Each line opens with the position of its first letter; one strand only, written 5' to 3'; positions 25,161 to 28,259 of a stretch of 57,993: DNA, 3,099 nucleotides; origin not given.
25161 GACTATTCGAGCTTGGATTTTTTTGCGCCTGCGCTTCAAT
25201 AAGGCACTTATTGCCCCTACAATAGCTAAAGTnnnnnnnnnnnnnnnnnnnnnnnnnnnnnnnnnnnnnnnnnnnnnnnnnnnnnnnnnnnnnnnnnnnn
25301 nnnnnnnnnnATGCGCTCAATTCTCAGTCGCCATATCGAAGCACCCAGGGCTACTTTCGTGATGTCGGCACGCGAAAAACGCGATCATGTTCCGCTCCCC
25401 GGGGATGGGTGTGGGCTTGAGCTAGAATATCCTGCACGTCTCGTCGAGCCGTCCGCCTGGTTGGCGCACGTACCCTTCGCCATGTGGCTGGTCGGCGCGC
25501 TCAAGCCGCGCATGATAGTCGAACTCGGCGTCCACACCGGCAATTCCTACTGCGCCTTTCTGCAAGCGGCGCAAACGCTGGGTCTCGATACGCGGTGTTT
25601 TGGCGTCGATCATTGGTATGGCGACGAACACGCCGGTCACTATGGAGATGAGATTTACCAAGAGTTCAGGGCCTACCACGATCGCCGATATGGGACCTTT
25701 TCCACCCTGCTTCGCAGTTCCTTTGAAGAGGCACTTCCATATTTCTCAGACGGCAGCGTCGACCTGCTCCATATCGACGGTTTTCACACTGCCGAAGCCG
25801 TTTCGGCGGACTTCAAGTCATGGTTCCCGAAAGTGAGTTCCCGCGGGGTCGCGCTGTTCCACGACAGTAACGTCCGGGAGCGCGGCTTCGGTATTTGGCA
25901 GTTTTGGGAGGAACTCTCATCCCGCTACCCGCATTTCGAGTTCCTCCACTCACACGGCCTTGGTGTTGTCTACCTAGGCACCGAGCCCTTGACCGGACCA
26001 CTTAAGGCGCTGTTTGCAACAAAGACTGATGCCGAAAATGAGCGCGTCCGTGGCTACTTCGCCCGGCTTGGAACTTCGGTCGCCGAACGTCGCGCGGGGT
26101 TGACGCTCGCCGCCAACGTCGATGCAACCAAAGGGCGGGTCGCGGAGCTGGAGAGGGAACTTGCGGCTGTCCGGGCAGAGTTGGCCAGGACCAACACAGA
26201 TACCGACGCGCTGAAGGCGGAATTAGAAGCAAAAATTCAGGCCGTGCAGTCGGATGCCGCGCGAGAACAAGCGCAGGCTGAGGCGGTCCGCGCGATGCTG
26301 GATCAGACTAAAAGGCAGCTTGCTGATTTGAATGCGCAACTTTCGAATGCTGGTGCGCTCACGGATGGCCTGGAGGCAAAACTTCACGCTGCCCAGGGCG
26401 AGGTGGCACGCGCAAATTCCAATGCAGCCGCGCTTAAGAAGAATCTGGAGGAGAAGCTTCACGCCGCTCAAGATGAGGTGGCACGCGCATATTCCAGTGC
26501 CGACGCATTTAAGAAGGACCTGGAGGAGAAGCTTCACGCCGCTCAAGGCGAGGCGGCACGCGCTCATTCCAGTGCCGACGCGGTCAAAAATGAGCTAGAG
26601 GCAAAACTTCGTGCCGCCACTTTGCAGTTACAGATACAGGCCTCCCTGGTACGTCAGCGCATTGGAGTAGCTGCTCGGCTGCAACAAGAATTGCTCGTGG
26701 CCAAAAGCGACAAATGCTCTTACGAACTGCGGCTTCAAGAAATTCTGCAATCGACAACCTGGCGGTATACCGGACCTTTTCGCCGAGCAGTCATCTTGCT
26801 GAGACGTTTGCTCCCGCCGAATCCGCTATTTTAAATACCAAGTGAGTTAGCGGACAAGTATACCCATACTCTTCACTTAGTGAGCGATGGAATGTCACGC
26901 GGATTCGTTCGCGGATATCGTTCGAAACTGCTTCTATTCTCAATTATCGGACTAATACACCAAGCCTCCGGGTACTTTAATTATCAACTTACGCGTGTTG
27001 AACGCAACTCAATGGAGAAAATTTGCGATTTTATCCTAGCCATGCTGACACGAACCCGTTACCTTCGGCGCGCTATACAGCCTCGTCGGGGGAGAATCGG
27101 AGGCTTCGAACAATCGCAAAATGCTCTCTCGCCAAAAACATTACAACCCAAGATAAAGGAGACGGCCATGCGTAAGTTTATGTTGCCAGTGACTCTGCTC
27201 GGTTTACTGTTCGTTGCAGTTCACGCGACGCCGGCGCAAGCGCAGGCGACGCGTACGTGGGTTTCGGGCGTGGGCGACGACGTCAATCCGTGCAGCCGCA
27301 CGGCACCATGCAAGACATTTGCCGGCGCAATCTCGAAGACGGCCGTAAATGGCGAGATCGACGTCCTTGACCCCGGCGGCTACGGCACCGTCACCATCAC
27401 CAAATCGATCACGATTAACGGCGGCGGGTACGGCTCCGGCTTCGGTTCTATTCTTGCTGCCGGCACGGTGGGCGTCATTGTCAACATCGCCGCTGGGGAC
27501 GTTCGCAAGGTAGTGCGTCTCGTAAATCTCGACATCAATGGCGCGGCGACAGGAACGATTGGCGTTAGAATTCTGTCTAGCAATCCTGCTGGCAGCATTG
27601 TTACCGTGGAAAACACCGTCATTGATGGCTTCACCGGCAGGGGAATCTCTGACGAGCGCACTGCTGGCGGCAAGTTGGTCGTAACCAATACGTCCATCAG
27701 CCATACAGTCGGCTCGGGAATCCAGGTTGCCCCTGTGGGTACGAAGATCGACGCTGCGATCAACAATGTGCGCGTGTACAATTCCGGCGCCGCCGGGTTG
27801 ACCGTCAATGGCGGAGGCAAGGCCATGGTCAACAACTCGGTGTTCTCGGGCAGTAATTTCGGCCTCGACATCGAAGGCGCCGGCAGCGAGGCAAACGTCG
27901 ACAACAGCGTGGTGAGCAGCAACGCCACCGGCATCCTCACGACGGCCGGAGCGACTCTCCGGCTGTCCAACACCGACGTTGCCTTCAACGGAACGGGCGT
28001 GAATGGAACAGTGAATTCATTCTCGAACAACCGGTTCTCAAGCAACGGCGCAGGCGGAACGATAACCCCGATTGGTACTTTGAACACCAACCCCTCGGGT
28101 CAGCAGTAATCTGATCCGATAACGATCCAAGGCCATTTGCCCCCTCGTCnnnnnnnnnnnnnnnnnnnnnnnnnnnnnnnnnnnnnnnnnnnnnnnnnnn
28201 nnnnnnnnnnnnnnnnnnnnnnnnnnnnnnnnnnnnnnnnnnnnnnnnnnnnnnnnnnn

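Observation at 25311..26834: Methyltransferase fused to a long repeat-built coiled coil: candidate O-chain terminator and molecular ruler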

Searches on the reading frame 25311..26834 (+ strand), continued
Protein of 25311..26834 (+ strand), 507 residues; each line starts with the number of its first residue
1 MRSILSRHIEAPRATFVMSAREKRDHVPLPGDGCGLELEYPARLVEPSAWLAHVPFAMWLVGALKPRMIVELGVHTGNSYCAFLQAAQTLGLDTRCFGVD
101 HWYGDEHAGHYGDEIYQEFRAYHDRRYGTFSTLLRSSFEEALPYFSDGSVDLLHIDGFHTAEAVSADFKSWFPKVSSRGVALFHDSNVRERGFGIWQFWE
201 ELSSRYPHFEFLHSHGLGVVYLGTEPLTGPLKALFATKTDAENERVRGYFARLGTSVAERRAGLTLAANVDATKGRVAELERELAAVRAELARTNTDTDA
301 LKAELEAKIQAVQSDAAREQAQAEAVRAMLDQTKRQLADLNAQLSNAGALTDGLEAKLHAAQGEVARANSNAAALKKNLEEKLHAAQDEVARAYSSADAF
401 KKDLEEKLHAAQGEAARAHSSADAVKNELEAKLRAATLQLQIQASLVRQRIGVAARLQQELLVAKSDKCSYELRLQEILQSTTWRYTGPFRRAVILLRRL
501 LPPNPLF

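Call 60: find_encoding_contigs(protein=P0003, flank=10000, max_places=2)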
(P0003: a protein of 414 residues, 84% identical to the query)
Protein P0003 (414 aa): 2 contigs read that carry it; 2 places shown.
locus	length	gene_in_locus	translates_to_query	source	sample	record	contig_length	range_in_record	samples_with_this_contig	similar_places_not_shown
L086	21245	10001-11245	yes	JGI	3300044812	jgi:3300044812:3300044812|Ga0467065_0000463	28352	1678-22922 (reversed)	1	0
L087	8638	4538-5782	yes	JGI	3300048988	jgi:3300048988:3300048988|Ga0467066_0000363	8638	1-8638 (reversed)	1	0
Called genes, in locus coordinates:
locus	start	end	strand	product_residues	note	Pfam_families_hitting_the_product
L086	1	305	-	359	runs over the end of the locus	PF01370:Epimerase, PF04321:RmlD_sub_bind (weak), PF16363:GDP_Man_Dehyd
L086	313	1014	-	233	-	PF13489:Methyltransf_23 (weak), PF08241:Methyltransf_11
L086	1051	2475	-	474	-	PF13489:Methyltransf_23, PF07021:MetW, PF13847:Methyltransf_31, PF08241:Methyltransf_11, PF08242:Methyltransf_12, PF13649:Methyltransf_25, PF00535:Glycos_transf_2, PF10111:Glyco_tranf_2_2, +1 more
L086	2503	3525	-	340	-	PF03706:LPG_synthase_TM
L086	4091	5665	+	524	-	PF13231:PMT_2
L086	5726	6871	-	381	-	PF01757:Acyl_transf_3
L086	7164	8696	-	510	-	-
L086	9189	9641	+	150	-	PF04138:GtrA_DPMS_TM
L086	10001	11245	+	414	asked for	PF13578:Methyltransf_24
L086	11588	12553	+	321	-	-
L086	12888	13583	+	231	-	PF08889:WbqC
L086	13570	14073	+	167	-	PF13302:Acetyltransf_3 (weak), PF00583:Acetyltransf_1, PF13673:Acetyltransf_10, PF13508:Acetyltransf_7, PF14542:Acetyltransf_CG (weak), PF08445:FR47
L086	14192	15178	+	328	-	PF13641:Glyco_tranf_2_3 (faint), PF00535:Glycos_transf_2 (weak)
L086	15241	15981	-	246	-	PF13489:Methyltransf_23 (faint), PF08003:Methyltransf_9 (faint), PF13847:Methyltransf_31, PF08241:Methyltransf_11, PF13649:Methyltransf_25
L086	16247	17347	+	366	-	PF01041:DegT_DnrJ_EryC1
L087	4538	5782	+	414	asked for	PF13578:Methyltransf_24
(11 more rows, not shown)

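Call 61: find_encoding_contigs(protein=P0004, flank=10000, max_places=2)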
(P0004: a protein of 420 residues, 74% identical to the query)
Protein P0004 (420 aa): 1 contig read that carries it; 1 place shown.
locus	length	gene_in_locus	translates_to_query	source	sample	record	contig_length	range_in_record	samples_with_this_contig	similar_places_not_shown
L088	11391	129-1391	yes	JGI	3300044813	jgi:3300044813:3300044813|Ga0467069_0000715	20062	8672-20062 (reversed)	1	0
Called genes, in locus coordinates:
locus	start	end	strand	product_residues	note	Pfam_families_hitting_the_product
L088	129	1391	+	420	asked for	PF13578:Methyltransf_24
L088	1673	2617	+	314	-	-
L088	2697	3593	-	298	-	-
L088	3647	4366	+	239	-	PF13489:Methyltransf_23 (weak), PF13847:Methyltransf_31, PF08241:Methyltransf_11, PF08242:Methyltransf_12, PF13649:Methyltransf_25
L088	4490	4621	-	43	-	-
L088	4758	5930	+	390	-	PF02771:Acyl-CoA_dh_N, PF02770:Acyl-CoA_dh_M, PF00441:Acyl-CoA_dh_1, PF08028:Acyl-CoA_dh_2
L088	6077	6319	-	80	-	-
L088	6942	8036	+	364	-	PF01757:Acyl_transf_3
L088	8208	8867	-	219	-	PF00132:Hexapep (faint)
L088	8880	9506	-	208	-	PF00132:Hexapep (faint)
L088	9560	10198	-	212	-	PF17836:PglD_N, PF00132:Hexapep (faint), PF25084:LbH_EIF2B (faint), PF25087:GMPPB_C (faint)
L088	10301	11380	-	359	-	-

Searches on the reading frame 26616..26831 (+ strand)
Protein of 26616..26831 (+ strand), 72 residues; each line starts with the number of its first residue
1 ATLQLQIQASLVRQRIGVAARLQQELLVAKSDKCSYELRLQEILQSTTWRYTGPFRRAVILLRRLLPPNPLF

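Call 29: find_homologous_proteins(query=A3, max_evalue=0.001)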
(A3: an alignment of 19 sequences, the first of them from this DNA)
Query A3 (19 sequences) (72 aa, profile of the alignment): 5 proteins with E <= 0.001 among 3032 candidates.
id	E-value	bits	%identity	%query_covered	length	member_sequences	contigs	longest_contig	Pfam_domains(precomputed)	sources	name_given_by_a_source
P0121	1.0e-13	69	31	36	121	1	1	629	-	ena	-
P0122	1.1e-10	59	42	33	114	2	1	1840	-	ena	-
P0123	5.7e-5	41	36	46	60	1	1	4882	-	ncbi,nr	ncbi:MAG TPA: hypothetical protein VNS80_04935, partial [Pseudolysinimonas sp.]|nr:hypothetical prot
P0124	6.6e-5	40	34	60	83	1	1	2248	-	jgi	jgi:hypothetical protein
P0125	8.6e-4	37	44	35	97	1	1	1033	-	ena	-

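Call 62: search_protein_representatives(alignment_id=A3)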
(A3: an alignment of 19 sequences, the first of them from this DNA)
Query: 19 sequences, 70 profile positions. Proteins with E-value up to 0.001 (for the whole library): 3370; up to 1e-10: 24; up to 1e-30: 1. The best 150 are listed.
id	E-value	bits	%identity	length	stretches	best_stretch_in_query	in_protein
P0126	1.8e-42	159.0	-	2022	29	34-63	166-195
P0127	3.3e-23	97.3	-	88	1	2-68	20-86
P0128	6.4e-19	83.6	-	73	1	10-67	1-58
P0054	4.2e-16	74.5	-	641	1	2-69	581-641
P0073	5.8e-16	74.1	-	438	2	11-69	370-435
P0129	1.3e-14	69.8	-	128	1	2-69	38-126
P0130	4.3e-14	68.1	-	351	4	32-59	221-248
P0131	2.4e-13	65.7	-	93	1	4-63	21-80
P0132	2.8e-13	65.5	-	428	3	19-59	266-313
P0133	3.7e-13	65.1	-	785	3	29-63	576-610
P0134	4.9e-13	64.7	-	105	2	28-59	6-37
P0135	7.3e-13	64.2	-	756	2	20-64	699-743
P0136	2.5e-12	62.5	-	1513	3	22-63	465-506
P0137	3.2e-12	62.1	-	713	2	28-67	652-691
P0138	4.2e-12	61.7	-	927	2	29-64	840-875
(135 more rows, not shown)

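Call 64: search_protein_families(library=pfam, alignment_id=A5, max_evalue=0.0001)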
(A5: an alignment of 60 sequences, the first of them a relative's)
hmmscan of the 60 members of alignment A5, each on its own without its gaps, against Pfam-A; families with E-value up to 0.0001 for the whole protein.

A. member 1, P0126 (2022 aa): 0 families

B. families by the number of members that match (of 60 scanned): 32 families (the first 25 are shown)
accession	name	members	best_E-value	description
PF00535.33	Glycos_transf_2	19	1.9e-78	Glycosyl transferase family 2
PF10111.15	Glyco_tranf_2_2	13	6.4e-27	Glycosyltransferase like family 2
PF13641.12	Glyco_tranf_2_3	12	5.6e-20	Glycosyltransferase like family 2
PF13489.12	Methyltransf_23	11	7.6e-21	Methyltransferase domain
PF08242.18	Methyltransf_12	9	3.5e-09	Methyltransferase domain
PF08241.18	Methyltransf_11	8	5e-21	Methyltransferase domain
PF00534.26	Glycos_transf_1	8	1.1e-20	Glycosyl transferases group 1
PF13649.12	Methyltransf_25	8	4.8e-18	Methyltransferase domain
PF13692.12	Glyco_trans_1_4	7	7.9e-36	Glycosyl transferases group 1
PF13578.12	Methyltransf_24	6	9.2e-26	Methyltransferase domain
PF13847.12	Methyltransf_31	4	3.4e-17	Methyltransferase domain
PF05045.17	RgpF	3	6.4e-51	Rhamnan synthesis protein F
PF05050.19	Methyltransf_21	3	2.1e-25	Methyltransferase FkbM domain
PF07021.18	MetW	3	8.8e-10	Methionine biosynthesis protein MetW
PF20706.3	GT4-conflict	2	4.9e-11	Family 4 Glycosyltransferase in conflict systems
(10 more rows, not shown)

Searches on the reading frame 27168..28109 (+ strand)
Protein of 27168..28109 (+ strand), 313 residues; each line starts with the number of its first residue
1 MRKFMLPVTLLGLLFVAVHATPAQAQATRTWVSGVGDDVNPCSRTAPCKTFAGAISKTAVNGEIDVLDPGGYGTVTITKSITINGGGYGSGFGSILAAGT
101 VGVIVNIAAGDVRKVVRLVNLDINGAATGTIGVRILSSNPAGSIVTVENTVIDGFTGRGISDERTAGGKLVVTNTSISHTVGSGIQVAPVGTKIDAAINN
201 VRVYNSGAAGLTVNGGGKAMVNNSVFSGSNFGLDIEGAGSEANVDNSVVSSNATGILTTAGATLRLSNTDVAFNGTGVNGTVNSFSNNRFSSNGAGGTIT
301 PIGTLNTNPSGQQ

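Call 76: find_homologous_proteins(query=window:27168-28109:+, max_evalue=0.00001)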
Query window:27168-28109:+ (313 aa): 8000 proteins with E <= 0.00001 among 8000 candidates; the best 120 are listed.
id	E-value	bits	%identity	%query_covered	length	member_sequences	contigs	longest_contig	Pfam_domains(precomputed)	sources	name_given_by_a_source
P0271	2.2e-188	643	100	100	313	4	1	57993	-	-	-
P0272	5.3e-117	408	71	96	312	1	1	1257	PF13229.13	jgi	-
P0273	2.4e-116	406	72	96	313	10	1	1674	PF13229.13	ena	-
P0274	2.4e-115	403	74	91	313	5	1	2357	PF13229.13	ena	-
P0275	1.0e-113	398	68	100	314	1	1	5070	-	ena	-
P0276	1.8e-111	390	68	100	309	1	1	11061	PF13229.13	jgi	jgi:hypothetical protein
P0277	8.2e-111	388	68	100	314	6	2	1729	PF13229.13,PF05048.20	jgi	jgi:hypothetical protein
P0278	5.5e-110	385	67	96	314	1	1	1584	PF13229.13,PF05048.20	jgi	jgi:hypothetical protein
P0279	6.0e-110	385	67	97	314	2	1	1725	PF13229.13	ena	-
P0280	1.6e-109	384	69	96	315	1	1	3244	PF13229.13,PF05048.20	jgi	-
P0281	5.1e-109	382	67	100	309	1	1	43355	PF12708.13,PF05048.20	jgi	jgi:Right handed beta helix region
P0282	5.4e-109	382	68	93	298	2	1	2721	PF13229.13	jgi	jgi:hypothetical protein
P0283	2.8e-108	380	66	100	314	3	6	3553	-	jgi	jgi:hypothetical protein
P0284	6.2e-108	379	65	100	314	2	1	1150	PF13229.13,PF05048.20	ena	-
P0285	1.1e-107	378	63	100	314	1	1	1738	PF13229.13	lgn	-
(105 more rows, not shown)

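Call 85: predict_structure(alignment_id=A6)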
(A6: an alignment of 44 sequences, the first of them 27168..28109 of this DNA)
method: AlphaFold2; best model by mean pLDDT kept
length: 313 residues; sequences in the alignment: 44
mean_pLDDT: 80.1   pTM: 0.78
mean pLDDT of the five models: 80.1, 78.7, 78.5, 77.8, 77.2
residues with pLDDT >= 90: 166; 70-90: 49; 50-70: 54; < 50: 44
segments of 3 or more residues with pLDDT < 50: 1-3, 20-49, 306-313
pLDDT, mean of each block of 10 residues (from residue 1): 54 59 43 43 46 64 61 82 76 86 93 93 93 96 96 97 96 98 95 95 97 96 97 95 96 92 90 77 76 62 50 40
secondary structure, 60 per line:
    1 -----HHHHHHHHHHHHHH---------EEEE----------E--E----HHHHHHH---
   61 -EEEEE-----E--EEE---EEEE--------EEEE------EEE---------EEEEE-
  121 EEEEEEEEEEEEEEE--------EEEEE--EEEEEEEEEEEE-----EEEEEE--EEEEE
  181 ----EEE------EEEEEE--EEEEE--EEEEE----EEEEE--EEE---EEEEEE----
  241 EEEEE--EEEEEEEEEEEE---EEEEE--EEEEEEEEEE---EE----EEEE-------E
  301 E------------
elements in order: H6-19 E29-32 H51-57 E62-66 E75-77 E81-84 E93-96 E103-105 E115-119 E121-135 E144-148 E151-162 E168-173 E176-180 E185-187 E194-199 E202-206 E209-213 E218-222 E225-227 E231-236 E241-245 E248-259 E263-267 E270-279 E289-292

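Call 88: fold_search(model_id=the predicted structure, library=pdb)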
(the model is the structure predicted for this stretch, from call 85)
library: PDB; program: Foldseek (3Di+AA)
matches with E <= 10: 440; with E <= 0.001: 5
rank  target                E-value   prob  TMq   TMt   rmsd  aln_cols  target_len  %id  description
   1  7dmk_A                1.1e-04  1.00  0.47  0.22   8.6       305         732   15  PL6 alginate lyase BcAlyPL6 (released 2021-10-06)
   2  2pyg_B                3.2e-04  1.00  0.39  0.34   9.2       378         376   11  Azotobacter vinelandii Mannuronan C-5 epimerase AlgE4 A-module (released 2008-05-27)
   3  6w4q_A                5.5e-04  1.00  0.46  0.21   7.0       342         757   12  Crystal structure of full-length tailspike protein 2 (TSP2, ORF211) ) from Escherichia coli O157:H7 bacteriophage CAB1 (released 2021-01-20)
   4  7dmk_D                6.3e-04  1.00  0.46  0.22   8.6       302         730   14  PL6 alginate lyase BcAlyPL6 (released 2021-10-06)
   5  7dmk_B                8.9e-04  1.00  0.47  0.22   8.4       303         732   14  PL6 alginate lyase BcAlyPL6 (released 2021-10-06)
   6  7chu_A                1.2e-03  0.98  0.28  0.19  14.0       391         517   12  Geobacillus virus E2 - ORF18 (released 2021-04-14)
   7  5w6f_A                1.3e-03  0.97  0.28  0.18  11.6       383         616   11  Crystal structure of Bacteriophage CBA120 tailspike protein 3 (TSP3, orf212) (released 2018-10-24)
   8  6f7k_B                1.3e-03  0.82  0.21  0.14  13.8       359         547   14  Crystal structure of Dettilon tailspike protein (gp208) (released 2018-12-19)
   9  2pyg_A                1.4e-03  1.00  0.38  0.34   8.6       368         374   10  Azotobacter vinelandii Mannuronan C-5 epimerase AlgE4 A-module (released 2008-05-27)
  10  7dmk_C                1.6e-03  1.00  0.47  0.22   8.4       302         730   15  PL6 alginate lyase BcAlyPL6 (released 2021-10-06)
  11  6k0v_A                1.6e-03  0.99  0.38  0.25  10.5       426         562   12  Catalytic domain of GH87 alpha-1,3-glucanase D1069A in complex with tetrasaccharides (released 2019-12-25)
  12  6w4q_F                1.9e-03  1.00  0.48  0.22   7.7       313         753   12  Crystal structure of full-length tailspike protein 2 (TSP2, ORF211) ) from Escherichia coli O157:H7 bacteriophage CAB1 (released 2021-01-20)
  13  2pyh_B                2.0e-03  1.00  0.39  0.35   8.8       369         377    9  Azotobacter vinelandii Mannuronan C-5 epimerase AlgE4 A-module complexed with mannuronan trisaccharide (released 2008-05-27)
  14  5lw3                  2.0e-03  0.99  0.35  0.31  10.8       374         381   15  Azotobacter vinelandii Mannuronan C-5 epimerase AlgE6 A-module (released 2017-10-25)
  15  6f7d                  2.3e-03  0.95  0.30  0.20  11.6       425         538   14  Crystal structure of Dettilon tailspike protein (gp208) (released 2018-12-19)
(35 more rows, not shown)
